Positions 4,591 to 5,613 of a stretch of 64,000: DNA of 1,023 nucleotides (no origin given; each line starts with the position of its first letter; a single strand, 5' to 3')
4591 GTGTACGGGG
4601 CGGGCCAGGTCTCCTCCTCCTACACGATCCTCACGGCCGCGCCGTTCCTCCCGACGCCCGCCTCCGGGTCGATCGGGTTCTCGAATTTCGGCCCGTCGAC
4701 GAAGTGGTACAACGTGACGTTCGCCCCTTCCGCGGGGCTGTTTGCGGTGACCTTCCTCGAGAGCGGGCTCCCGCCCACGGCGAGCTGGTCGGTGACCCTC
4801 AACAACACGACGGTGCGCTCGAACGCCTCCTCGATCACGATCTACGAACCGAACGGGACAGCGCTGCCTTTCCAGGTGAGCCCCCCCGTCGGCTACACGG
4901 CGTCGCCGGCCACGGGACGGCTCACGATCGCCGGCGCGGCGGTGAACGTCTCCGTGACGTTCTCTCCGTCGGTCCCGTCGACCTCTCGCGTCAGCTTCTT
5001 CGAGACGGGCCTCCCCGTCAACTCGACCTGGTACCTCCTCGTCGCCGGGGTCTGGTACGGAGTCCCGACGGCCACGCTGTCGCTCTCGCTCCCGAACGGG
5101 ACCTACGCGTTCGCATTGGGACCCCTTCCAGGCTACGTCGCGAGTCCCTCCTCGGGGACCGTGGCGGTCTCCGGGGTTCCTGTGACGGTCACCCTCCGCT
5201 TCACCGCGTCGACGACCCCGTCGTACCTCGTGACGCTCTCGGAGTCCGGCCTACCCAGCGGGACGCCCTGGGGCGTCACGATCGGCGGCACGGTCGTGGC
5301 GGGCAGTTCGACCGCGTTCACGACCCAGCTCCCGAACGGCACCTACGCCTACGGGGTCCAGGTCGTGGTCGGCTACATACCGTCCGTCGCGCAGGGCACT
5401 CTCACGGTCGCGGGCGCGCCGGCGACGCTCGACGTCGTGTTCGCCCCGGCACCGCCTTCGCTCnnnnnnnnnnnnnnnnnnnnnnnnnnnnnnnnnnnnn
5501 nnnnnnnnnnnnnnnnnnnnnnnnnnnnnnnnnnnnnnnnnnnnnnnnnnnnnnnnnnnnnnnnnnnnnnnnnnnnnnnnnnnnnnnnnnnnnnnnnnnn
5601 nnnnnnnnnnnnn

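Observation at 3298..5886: Two giant surface proteins share a ~90-aa repeat module (E-[ST]-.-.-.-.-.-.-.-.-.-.-[TS]-L) and C-terminal TM anchors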

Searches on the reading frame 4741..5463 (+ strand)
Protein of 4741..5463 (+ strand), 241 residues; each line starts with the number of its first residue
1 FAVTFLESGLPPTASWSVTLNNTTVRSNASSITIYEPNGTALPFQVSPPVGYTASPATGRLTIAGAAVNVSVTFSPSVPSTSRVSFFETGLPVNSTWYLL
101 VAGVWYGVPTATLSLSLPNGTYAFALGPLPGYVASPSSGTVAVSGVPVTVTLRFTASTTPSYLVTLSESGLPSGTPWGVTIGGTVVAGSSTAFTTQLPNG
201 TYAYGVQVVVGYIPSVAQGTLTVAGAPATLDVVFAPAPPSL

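Call 9: find_homologous_proteins(query=window:4741-5463:+)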
Query seq(241 aa) (241 aa): 202 proteins with E <= 0.001 among 3403 candidates; the best 120 are listed.
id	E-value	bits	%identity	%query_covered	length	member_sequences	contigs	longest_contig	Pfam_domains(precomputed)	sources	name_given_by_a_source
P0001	3.8e-63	231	36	97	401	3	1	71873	PF19407.6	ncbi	ncbi:MAG: hypothetical protein ACP5UG_03565, partial [Thermoplasmata archaeon]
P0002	6.6e-62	227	42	98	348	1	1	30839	-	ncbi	-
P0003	4.3e-56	208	43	100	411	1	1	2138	-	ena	-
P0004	2.5e-50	189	42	97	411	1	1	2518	PF06742.17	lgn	-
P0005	2.7e-47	179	34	95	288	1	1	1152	PF12733.14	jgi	jgi:hypothetical protein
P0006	1.6e-46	177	36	97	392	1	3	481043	-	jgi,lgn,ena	-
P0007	4.3e-45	172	35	95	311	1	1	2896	PF12733.14,PF22058.3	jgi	-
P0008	8.0e-45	171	39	99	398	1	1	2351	-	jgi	-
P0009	3.3e-44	169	41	97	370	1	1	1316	PF19407.6,PF22058.3,PF16537.12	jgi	jgi:hypothetical protein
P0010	4.4e-44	169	40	97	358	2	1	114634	-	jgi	jgi:hypothetical protein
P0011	4.9e-44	168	32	97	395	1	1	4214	-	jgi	jgi:hypothetical protein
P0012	3.9e-43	166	38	98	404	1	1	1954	-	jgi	jgi:hypothetical protein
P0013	1.9e-42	163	37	98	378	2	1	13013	-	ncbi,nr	ncbi:MAG: hypothetical protein KIY11_09190, partial [Thermoplasmata archaeon]|nr:hypothetical protei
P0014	2.9e-42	163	41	94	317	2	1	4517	-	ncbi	ncbi:MAG: hypothetical protein ACREDE_02185, partial [Thermoplasmata archaeon]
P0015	1.8e-41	160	43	98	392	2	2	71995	-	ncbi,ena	-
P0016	7.7e-40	155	41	98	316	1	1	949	-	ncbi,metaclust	ncbi:thermopsin precursor, partial [mine drainage metagenome]|metaclust:status=active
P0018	1.2e-39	154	42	100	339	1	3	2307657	PF19407.6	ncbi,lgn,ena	ncbi:MAG: hypothetical protein WB789_10700 [Thermoplasmata archaeon]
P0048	2.8e-29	120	41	79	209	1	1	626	-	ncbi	ncbi:MAG: DUF7619 domain-containing protein, partial [Thermoprotei archaeon]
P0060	3.3e-27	113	40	70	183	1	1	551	PF06742.17,PF16537.12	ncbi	ncbi:MAG: DUF7619 domain-containing protein, partial [bacterium]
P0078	1.1e-24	105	34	97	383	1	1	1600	PF18998.7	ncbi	ncbi:MAG: InlB B-repeat-containing protein, partial [Thermoplasmata archaeon]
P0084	9.1e-24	102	36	64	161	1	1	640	PF06742.17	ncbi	ncbi:MAG: DUF7619 domain-containing protein, partial [Thermoplasmata archaeon]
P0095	1.3e-22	98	38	64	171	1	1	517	-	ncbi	ncbi:MAG: DUF7619 domain-containing protein, partial [Thermoplasmata archaeon]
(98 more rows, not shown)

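Call 10: search_protein_families(library=pfam, proteins=[P0048, P0060, P0084, P0095, P0078, P0001, P0016, P0018], max_evalue=1)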
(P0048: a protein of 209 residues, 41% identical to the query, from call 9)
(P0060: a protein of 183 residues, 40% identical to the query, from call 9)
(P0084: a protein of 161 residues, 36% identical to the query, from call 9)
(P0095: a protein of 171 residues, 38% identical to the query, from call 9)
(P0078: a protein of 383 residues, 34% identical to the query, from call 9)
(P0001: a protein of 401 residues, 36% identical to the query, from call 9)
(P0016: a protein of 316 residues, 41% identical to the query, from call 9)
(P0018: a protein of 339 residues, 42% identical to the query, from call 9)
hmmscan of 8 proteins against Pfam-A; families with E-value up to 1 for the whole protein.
P0048 (209 aa): 13 families
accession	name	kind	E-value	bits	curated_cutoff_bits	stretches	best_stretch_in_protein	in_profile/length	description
PF22058.2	X25_BaPul_like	-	0.00089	19.8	27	0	149-168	32-51/87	Pullulanase X25 domain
PF06742.16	DUF1214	-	0.0012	19.8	25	0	45-75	20-50/112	Protein of unknown function (DUF1214)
PF17893.6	Cas9_b_hairpin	-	0.006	16.7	25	0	118-170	34-87/90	CRISPR-associated endonuclease Cas9 beta-hairpin domain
PF14348.11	DUF4400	-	0.013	15.5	27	0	100-153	23-76/196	Domain of unknown function (DUF4400)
PF23438.1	DUF7123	-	0.029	14.9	27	0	123-141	51-69/70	Domain of unknown function (DUF7123)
PF04753.17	Corona_NS12-7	-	0.03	15.1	25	0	70-119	49-98/109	Coronavirus non-structural protein NS12.7 family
PF08301.18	HCV_NS5a_1b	-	0.049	14.7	27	0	101-127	28-54/102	Hepatitis C virus non-structural 5a domain 1b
PF07699.19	Ephrin_rec_like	-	0.065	13.5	23.1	0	4-16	15-27/48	Tyrosine-protein kinase ephrin type A/B receptor-like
PF22898.2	NOMO1-like_1st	-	0.069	13.7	27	0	84-114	46-76/85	BOS complex subunit NOMO1-like, first beta sandwich domain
PF06016.17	Reovirus_L2_8th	-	0.11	13.1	27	0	65-90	40-65/66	Reovirus core-spike protein lambda-2 (L2), C-terminal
PF12733.13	Cadherin-like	-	0.29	12.1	24.2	0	120-174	28-76/89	Cadherin-like beta sandwich domain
PF22210.2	VP17_central_barrel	-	0.36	11.3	27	0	71-86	55-70/82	Large MCP VP17 central beta-barrel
PF14352.11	DUF4402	-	0.5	11.5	25.2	0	71-155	16-101/129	Domain of unknown function (DUF4402)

P0060 (183 aa): 14 families
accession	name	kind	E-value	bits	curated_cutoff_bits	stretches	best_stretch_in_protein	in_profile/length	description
PF16537.11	T2SSB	-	1.5e-06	28.2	28.4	2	37-72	9-43/60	Type II secretion system protein B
PF06742.16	DUF1214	-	1.2e-05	26.2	25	1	64-100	17-54/112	Protein of unknown function (DUF1214)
PF24880.1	DUF7738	-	0.0029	18.5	24.6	1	92-144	55-102/103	Domain of unknown function (DUF7738)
PF03442.20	CBM_X2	-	0.0049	17.4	28.9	1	47-102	8-54/83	Carbohydrate binding domain X2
PF24676.1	DUF7656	-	0.0063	17.5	27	0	47-87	9-49/101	Domain of unknown function (DUF7656)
PF20148.4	DUF6531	-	0.0066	17.2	24.1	0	1-28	43-70/74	Domain of unknown function (DUF6531)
PF22898.2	NOMO1-like_1st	-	0.012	16.2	27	0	26-54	46-74/85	BOS complex subunit NOMO1-like, first beta sandwich domain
PF04862.18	DUF642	-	0.022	15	27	0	51-112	64-122/157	Protein of unknown function (DUF642)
PF15432.12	Sec-ASP3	-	0.024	15.2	27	0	96-118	90-112/126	Accessory Sec secretory system ASP3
PF19777.4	DUF6263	-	0.077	13.1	26.7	1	1-66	120-186/196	Family of unknown function (DUF6263)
PF22058.2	X25_BaPul_like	-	0.092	13.3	27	0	17-65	34-82/87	Pullulanase X25 domain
PF22210.2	VP17_central_barrel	-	0.15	12.6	27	0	16-28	58-70/82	Large MCP VP17 central beta-barrel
PF00845.24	Gemini_BL1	-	0.2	11.7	21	0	121-145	102-126/276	Geminivirus BL1 movement protein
PF11476.16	TgMIC1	-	0.42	10.8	28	0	28-106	11-87/117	Toxoplasma gondii micronemal protein 1 TgMIC1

P0084 (161 aa): 16 families
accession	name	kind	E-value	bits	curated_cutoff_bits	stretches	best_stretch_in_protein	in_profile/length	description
PF06742.16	DUF1214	-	1.6e-06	29.1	25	2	10-48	17-56/112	Protein of unknown function (DUF1214)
PF22058.2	X25_BaPul_like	-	0.0036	17.8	27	0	41-93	32-84/87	Pullulanase X25 domain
PF05031.18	NEAT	-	0.0043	17.9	32.8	1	71-133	32-91/119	Iron Transport-associated domain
PF10365.15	DUF2436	-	0.017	15.3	25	1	83-143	64-120/164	Domain of unknown function (DUF2436)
PF05751.16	FixH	-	0.021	15.2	23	1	80-140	61-124/150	FixH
PF20757.2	M_large_dom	-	0.025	14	24.8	0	13-72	107-166/375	Protein M, large region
PF20585.4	Pectate_lyase_5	-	0.035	14.7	24.3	1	45-124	27-94/126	Putative pectate lyase-like adhesive domain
PF15432.12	Sec-ASP3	-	0.044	14.3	27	0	42-63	90-111/126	Accessory Sec secretory system ASP3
PF15779.10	LRRC37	-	0.073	13.7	27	1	66-94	42-70/73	Leucine-rich repeat-containing protein 37 family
PF12892.13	FctA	-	0.08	14.1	22.1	1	42-92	53-98/120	Spy0128-like isopeptide containing domain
PF22067.2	Cep192_D3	-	0.085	13.4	27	0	61-113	42-95/99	Cep192 domain 3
PF08327.17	AHSA1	-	0.088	13.5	22.1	1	16-110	22-106/125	Activator of Hsp90 ATPase homolog 1-like protein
PF17801.7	Melibiase_C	-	0.12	12.9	22.9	0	90-112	22-44/71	Alpha galactosidase C-terminal beta sandwich domain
PF13648.12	Lipocalin_4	-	0.35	12.2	22.4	1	36-101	18-85/89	Lipocalin-like domain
PF12019.13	GspH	-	0.42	11.6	21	0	45-128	22-92/108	Type II transport protein GspH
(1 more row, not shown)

P0095 (171 aa): 9 families
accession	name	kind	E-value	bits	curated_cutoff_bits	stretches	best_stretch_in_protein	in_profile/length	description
PF14509.12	GH97_C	-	0.014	16.1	25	1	98-144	22-69/97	Glycosyl-hydrolase 97 C-terminal, oligomerisation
PF03413.25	PepSY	-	0.017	15.8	24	1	69-110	15-55/60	Peptidase propeptide and YPEB domain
PF24880.1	DUF7738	-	0.038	14.9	24.6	1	111-162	52-100/103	Domain of unknown function (DUF7738)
PF00677.23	Lum_binding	-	0.06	13.8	27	1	63-95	36-73/86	Lumazine binding domain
PF22850.1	CATSPERD-E_C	-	0.08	12.9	27.4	0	30-82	133-188/215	CATSPERD/E C-terminal domain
PF22058.2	X25_BaPul_like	-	0.12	12.9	27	0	118-139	36-60/87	Pullulanase X25 domain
PF23438.1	DUF7123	-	0.15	12.7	27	0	10-26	53-69/70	Domain of unknown function (DUF7123)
PF19079.5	CFSR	-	0.6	10.8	27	0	116-137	18-39/49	Collagen-flanked surface repeat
PF12892.13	FctA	-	0.75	11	22.1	0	37-82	55-95/120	Spy0128-like isopeptide containing domain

P0078 (383 aa): 4 families
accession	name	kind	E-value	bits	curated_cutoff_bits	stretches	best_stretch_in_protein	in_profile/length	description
PF18998.6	Flg_new_2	-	2.1e-07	31.3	23.6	1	35-101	5-70/73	Divergent InlB B-repeat domain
PF06742.16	DUF1214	-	0.00028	21.8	25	1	255-283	16-44/112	Protein of unknown function (DUF1214)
PF22058.2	X25_BaPul_like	-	0.025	15.1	27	0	291-337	36-73/87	Pullulanase X25 domain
PF11446.13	DUF2897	-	0.11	12.9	25.2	1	356-378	7-30/54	Protein of unknown function (DUF2897)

P0001 (401 aa): 6 families
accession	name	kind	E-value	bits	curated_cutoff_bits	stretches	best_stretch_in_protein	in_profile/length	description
PF19407.5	DUF5979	-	2e-08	35.3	25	1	319-387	16-87/104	Domain of unknown function (DUF5979)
PF22850.1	CATSPERD-E_C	-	0.0019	18.2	27.4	1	137-178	122-163/215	CATSPERD/E C-terminal domain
PF22058.2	X25_BaPul_like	-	0.017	15.7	27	0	82-114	40-73/87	Pullulanase X25 domain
PF06742.16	DUF1214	-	0.053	14.5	25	0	126-156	22-53/112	Protein of unknown function (DUF1214)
PF17137.9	DUF5110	-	0.11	13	27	0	311-346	31-66/71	Domain of unknown function (DUF5110)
PF18914.6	DUF5666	-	0.72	10.6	27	0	341-354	9-22/60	Domain of unknown function (DUF5666)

P0016 (316 aa): 4 families
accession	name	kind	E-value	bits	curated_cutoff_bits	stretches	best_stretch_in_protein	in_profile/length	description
PF06742.16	DUF1214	-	0.002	19.1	25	0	230-253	21-44/112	Protein of unknown function (DUF1214)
PF19407.5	DUF5979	-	0.013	16.6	25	0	114-183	16-88/104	Domain of unknown function (DUF5979)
PF20914.2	DNA_pol_IIIA_C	-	0.044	14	22.5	0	74-99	16-41/52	DNA polymerase III subunit alpha, C-terminal domain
PF00379.29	Chitin_bind_4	-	0.24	12.2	25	0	255-284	28-59/66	Insect cuticle protein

P0018 (339 aa): 9 families
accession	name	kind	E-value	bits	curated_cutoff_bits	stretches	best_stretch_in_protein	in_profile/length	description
PF19407.5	DUF5979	-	8e-06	26.9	25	1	171-236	12-80/104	Domain of unknown function (DUF5979)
PF21653.3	pulA_all-beta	-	0.0063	16.5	26.7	0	224-237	45-58/60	Pullulanase, all-beta domain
PF00529.27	CusB_dom_1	-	0.045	14.4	26.5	0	99-151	28-84/89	Cation efflux system protein CusB domain 1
PF12669.12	FeoB_associated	-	0.15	12.8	27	1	311-335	3-27/44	FeoB-associated Cys-rich membrane protein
PF18675.7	HepII_C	-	0.16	12.4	26.1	0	62-103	40-86/88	Heparinase II C-terminal domain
PF00041.27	fn3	-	0.18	12.4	25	1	58-117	29-81/84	Fibronectin type III domain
PF10365.15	DUF2436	-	0.19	11.9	25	0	167-188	98-119/164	Domain of unknown function (DUF2436)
PF06742.16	DUF1214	-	0.21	12.6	25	0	60-83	21-44/112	Protein of unknown function (DUF1214)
PF21595.3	CCL2-like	-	0.35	11.4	27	0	241-267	68-94/127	CCL2 lectin-like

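Call 11: search_protein_families(library=ncbifam, proteins=[P0048, P0060, P0084, P0095, P0078, P0016], max_evalue=10)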
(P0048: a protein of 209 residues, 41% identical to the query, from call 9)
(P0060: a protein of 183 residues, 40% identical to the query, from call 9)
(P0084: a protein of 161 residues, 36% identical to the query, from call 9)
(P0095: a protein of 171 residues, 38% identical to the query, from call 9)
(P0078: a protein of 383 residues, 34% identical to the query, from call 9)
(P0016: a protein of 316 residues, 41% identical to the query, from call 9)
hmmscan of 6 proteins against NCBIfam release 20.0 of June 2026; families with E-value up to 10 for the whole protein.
P0048 (209 aa): 1 family
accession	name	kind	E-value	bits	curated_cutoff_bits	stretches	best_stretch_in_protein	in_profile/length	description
NF047482.1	OM_LenAB_fam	equivalog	0.34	10.2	300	1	68-159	52-142/230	endostatin-like outer membrane protein, LenA/LenB family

P0060 (183 aa): 5 families
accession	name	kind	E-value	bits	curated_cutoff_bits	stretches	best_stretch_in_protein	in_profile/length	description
NF012196.1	Ig_like_ice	domain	0.0039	17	50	2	17-82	37-102/108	Ig-like domain-containing protein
NF000405.1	HARLDQ_not_B3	exception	0.0083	15.7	350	2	62-91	147-176/267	HARLDQ motif MBL-fold protein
NF047339.1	blaCSR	exception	0.025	13.8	600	2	66-90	173-197/295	CSR family subclass B3 metallo-beta-lactamase-like protein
NF041137.2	B3_blaSPR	exception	0.2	11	550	2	137-167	167-196/296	SPR family subclass B3 metallo-beta-lactamase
TIGR03769.1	P_ac_wall_RPT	domain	0.44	11.1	30.9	1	60-102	8-39/41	TIGR03769 domain-containing protein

P0084 (161 aa): 9 families
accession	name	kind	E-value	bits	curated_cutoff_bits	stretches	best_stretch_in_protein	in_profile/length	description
NF045959.1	LppA_rel_LP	domain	0.018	14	100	1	40-121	318-397/406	LppA-related lipoprotein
TIGR03711.1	acc_sec_asp3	equivalog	0.041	13.9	67.25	1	38-63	97-122/135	accessory Sec system protein Asp3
TIGR03066.1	Gem_osc_para_1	paralog_domain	0.078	13.1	93.25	1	38-100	40-99/121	TIGR03066 family protein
NF041534.1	rodZ_Strepcoccus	equivalog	0.15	11.3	375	1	20-132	133-247/275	cytoskeleton protein RodZ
NF047339.1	blaCSR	exception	0.24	10.5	600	1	14-37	175-198/295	CSR family subclass B3 metallo-beta-lactamase-like protein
NF000405.1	HARLDQ_not_B3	exception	0.45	10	350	1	11-58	150-191/267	HARLDQ motif MBL-fold protein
NF041766.1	choice_anch_U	domain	0.79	10.6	32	1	35-86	17-69/92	choice-of-anchor U domain-containing protein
NF005833.0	PRK07737.1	equivalog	1.8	7.5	444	1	29-98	70-142/501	flagellar hook-associated protein 2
TIGR03769.1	P_ac_wall_RPT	domain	5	7.8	30.9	2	15-48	15-39/41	TIGR03769 domain-containing protein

P0095 (171 aa): 2 families
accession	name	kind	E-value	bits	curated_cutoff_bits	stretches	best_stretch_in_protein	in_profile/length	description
TIGR03066.1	Gem_osc_para_1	paralog_domain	0.014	15.4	93.25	1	45-93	53-99/121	TIGR03066 family protein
NF006767.1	PRK09289.1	equivalog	0.25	10.6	155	1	63-94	135-168/192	riboflavin synthase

P0078 (383 aa): 3 families
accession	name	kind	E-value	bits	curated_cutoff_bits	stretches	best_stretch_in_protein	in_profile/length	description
TIGR01901.1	adhes_NPXG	domain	0.023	14.6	29.1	1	210-247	13-50/79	filamentous hemagglutinin N-terminal domain-containing protein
TIGR01167.1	LPXTG_anchor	domain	0.11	13.2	15.9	1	346-377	8-34/34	LPXTG cell wall anchor domain-containing protein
NF012196.1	Ig_like_ice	domain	0.78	9.6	50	1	211-275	39-103/108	Ig-like domain-containing protein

P0016 (316 aa): 2 families
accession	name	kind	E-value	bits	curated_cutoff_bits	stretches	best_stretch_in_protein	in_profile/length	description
NF047339.1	blaCSR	exception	0.22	10.7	600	0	75-102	173-200/295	CSR family subclass B3 metallo-beta-lactamase-like protein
NF000405.1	HARLDQ_not_B3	exception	9.3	5.7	350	0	146-175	145-174/267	HARLDQ motif MBL-fold protein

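Call 66: search_solved_structures(query=P0048, max_evalue=10, show_alignments=2)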
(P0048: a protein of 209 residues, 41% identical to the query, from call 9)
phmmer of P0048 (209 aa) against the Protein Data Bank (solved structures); distinct sequences matched with E-value up to 10: 1.
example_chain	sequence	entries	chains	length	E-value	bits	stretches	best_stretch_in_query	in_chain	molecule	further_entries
5fhy_A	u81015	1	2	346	4.6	10.1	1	39-118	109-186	B-type flagellar hook-associated protein 2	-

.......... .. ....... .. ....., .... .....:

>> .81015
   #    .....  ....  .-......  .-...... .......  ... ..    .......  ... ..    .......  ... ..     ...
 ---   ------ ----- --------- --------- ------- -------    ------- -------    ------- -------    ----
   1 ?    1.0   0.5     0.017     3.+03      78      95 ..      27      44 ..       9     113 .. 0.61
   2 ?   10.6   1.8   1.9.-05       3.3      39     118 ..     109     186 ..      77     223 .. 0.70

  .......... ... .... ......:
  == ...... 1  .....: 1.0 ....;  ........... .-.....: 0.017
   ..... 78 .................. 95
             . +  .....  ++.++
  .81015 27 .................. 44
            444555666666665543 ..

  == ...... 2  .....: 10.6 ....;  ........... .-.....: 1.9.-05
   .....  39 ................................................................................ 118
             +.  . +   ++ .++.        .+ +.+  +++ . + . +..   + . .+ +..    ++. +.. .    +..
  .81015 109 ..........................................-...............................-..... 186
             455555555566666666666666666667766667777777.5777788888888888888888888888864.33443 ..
